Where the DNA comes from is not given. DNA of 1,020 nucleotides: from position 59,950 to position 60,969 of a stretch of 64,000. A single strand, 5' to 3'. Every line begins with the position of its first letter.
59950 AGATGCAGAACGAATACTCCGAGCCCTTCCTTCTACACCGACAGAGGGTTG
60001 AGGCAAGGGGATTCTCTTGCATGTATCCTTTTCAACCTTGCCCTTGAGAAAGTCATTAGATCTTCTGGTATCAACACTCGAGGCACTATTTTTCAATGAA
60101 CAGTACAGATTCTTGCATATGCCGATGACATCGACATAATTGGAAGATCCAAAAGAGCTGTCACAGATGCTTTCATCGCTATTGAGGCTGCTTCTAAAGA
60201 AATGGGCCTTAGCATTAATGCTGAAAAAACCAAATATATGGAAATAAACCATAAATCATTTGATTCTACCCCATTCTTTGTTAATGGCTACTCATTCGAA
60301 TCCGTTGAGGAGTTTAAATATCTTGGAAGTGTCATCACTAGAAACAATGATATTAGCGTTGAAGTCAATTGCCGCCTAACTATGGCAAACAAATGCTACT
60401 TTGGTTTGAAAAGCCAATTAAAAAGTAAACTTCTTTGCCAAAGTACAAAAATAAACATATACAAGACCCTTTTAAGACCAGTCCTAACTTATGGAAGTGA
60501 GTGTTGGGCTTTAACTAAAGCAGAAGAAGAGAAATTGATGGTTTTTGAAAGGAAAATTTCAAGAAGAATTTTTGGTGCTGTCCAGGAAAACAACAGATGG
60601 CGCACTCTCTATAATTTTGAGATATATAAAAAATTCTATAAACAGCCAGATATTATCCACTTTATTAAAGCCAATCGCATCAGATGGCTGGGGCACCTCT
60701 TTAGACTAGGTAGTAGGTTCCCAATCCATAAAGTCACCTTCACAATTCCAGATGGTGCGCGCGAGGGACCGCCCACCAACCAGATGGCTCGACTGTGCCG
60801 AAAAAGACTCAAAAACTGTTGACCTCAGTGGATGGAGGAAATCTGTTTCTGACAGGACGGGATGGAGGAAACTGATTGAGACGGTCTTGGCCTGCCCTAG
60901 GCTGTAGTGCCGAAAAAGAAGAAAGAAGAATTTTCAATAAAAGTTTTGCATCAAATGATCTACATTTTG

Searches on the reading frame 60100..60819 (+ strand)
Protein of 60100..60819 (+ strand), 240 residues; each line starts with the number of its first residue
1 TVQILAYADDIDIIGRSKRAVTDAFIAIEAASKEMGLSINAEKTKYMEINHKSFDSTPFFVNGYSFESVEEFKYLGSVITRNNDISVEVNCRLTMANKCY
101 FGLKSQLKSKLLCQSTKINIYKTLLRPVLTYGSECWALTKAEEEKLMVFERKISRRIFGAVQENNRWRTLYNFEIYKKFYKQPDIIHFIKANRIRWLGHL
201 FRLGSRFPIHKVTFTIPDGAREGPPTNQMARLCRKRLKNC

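Call 40: find_homologous_proteins(query=window:60100-60819:+)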
Query window:60100-60819:+ (240 aa): 145 proteins with E <= 0.001 among 216 candidates; the best 120 are listed.
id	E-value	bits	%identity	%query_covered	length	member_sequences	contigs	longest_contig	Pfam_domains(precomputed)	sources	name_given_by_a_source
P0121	4.7e-86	306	59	94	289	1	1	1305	PF00078.33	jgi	jgi:hypothetical protein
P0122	3.1e-69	251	52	90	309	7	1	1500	PF00078.33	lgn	-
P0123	1.0e-65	239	49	95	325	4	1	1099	PF00078.33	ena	-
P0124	4.6e-65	237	50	93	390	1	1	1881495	PF00078.33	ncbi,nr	ncbi:reverse transcriptase domain-containing protein [Trichonephila clavipes]|nr:reverse transcripta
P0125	1.2e-57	213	47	94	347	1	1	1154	PF00078.33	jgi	jgi:hypothetical protein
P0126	2.2e-57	212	46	94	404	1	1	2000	PF00078.33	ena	-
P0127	1.3e-55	206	44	88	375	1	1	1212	PF00078.33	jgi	-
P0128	1.7e-55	206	45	94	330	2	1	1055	PF00078.33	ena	-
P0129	7.4e-54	201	51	76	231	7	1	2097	-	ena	-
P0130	1.0e-52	197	55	73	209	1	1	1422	PF00078.33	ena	-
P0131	4.5e-52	195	43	92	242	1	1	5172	PF00078.33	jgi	-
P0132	3.7e-51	192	43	92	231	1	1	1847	PF00078.33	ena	-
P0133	4.8e-51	191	43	92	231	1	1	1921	PF00078.33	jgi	-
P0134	1.2e-50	190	42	95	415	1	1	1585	PF00078.33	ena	-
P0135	1.0e-49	187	42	94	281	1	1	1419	PF00078.33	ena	-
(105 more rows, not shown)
